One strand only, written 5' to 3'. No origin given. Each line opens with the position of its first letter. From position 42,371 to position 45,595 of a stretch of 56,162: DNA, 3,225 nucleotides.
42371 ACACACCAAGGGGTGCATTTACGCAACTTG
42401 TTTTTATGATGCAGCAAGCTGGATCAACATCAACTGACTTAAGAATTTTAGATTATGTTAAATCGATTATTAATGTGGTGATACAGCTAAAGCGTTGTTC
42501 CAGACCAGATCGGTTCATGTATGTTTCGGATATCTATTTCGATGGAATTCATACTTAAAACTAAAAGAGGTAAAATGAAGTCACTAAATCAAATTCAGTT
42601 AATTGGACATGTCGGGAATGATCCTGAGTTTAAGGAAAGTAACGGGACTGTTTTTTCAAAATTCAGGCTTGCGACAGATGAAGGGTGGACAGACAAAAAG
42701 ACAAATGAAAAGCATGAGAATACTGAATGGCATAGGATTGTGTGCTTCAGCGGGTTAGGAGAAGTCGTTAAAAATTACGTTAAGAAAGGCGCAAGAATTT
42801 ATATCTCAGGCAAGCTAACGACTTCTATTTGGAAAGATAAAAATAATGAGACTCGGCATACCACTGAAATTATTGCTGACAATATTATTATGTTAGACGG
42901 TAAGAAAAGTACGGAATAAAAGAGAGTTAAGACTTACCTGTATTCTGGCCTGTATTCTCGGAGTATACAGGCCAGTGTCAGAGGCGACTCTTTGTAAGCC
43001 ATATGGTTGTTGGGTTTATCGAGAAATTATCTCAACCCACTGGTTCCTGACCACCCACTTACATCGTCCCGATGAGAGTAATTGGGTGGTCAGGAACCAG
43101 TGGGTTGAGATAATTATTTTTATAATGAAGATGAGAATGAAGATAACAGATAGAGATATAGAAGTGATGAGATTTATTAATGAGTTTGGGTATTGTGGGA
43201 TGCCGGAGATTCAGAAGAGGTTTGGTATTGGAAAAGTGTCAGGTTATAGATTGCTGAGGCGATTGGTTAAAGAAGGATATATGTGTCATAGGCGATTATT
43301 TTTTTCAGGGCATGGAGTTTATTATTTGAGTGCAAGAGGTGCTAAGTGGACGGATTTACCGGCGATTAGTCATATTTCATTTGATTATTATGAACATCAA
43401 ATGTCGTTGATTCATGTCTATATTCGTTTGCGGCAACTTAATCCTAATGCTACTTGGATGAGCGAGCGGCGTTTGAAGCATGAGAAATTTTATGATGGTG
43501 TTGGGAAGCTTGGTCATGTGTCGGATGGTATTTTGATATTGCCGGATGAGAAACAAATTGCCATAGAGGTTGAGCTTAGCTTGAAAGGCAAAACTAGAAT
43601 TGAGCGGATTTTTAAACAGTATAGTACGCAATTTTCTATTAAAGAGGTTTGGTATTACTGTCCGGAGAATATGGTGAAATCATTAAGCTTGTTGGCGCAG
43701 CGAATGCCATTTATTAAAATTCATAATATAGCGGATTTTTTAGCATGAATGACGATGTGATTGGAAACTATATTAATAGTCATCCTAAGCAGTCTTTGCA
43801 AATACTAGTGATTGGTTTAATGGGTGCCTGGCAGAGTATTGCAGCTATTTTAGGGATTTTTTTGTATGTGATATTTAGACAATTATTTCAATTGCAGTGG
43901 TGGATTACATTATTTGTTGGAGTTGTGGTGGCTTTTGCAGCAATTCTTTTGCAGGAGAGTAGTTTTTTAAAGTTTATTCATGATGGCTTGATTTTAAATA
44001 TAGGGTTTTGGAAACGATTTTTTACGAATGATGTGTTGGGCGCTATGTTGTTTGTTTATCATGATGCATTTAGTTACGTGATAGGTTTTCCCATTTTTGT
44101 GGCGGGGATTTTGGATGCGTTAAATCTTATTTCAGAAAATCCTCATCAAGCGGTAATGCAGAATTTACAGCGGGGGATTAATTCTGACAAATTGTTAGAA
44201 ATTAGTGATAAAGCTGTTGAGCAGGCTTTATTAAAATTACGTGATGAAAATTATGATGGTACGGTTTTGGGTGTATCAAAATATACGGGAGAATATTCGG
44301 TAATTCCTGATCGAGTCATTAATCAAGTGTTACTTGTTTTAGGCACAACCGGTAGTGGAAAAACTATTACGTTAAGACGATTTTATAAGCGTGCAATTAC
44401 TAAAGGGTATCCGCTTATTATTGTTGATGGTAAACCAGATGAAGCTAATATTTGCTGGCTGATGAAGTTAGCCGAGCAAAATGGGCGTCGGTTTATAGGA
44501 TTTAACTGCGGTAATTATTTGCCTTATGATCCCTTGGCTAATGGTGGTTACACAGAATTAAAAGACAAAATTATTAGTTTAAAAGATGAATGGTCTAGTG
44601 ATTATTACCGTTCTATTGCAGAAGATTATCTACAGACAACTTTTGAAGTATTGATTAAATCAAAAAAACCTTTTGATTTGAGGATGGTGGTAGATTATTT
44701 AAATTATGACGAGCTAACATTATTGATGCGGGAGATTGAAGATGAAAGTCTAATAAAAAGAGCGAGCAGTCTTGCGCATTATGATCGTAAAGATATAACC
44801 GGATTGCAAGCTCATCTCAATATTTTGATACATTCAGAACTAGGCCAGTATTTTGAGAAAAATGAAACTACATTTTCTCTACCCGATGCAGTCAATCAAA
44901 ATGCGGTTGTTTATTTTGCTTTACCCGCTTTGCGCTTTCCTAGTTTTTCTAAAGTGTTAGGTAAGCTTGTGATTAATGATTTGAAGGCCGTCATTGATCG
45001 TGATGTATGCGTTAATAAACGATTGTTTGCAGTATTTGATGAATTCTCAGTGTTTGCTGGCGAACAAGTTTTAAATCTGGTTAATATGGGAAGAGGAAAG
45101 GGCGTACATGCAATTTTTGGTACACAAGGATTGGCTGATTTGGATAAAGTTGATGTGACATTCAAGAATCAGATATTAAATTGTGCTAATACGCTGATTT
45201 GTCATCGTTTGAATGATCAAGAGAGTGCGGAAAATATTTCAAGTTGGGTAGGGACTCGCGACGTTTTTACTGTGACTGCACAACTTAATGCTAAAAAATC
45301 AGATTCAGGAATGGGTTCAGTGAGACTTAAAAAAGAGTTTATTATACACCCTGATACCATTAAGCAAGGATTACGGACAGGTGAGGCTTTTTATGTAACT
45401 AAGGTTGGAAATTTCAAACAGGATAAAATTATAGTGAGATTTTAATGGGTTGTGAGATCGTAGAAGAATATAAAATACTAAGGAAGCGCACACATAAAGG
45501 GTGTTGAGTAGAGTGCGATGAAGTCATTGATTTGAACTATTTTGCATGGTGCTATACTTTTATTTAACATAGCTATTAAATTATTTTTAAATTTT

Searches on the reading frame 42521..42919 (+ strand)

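Call 37: search_protein_families(library=pfam, proteins=[window:42521-42919:+], max_evalue=0.001)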
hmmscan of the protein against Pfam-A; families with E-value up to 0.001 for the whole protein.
window:42521-42919:+ (132 aa): 1 family
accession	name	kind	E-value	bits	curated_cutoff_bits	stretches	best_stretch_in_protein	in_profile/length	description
PF00436.31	SSB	-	9.2e-29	100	26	1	22-125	1-104/104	Single-strand binding protein family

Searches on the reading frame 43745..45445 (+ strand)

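Call 3: search_protein_families(library=pfam, proteins=[window:43745-45445:+], max_evalue=0.01)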
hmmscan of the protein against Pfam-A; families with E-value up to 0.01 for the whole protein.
window:43745-45445:+ (566 aa): 7 families
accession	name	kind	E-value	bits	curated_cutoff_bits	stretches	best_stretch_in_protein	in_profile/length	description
PF10412.15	TrwB_AAD_bind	-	7.4e-13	48.6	20.5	1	269-522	90-343/387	Type IV secretion-system coupling protein DNA-binding domain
PF12696.13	TraG-D_C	-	5.6e-12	46.1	22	1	427-540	2-122/126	TraM recognition site of TraD and TraG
PF01935.23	DUF87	-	3.3e-05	24.5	23.2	1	188-228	18-59/220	Helicase HerA, central domain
PF25199.1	nSTAND_NTPase5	-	0.00076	19.8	34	1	194-230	42-79/145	Novel STAND NTPase 5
PF20720.3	nSTAND3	-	0.0016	18.6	27.2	1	193-238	17-61/155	Novel STAND NTPase 3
PF05872.18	HerA_C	-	0.0017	17.5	22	0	187-250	15-78/502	Helicase HerA-like C-terminal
PF06745.19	ATPase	-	0.0098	15.7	26.6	0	193-227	19-54/231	KaiC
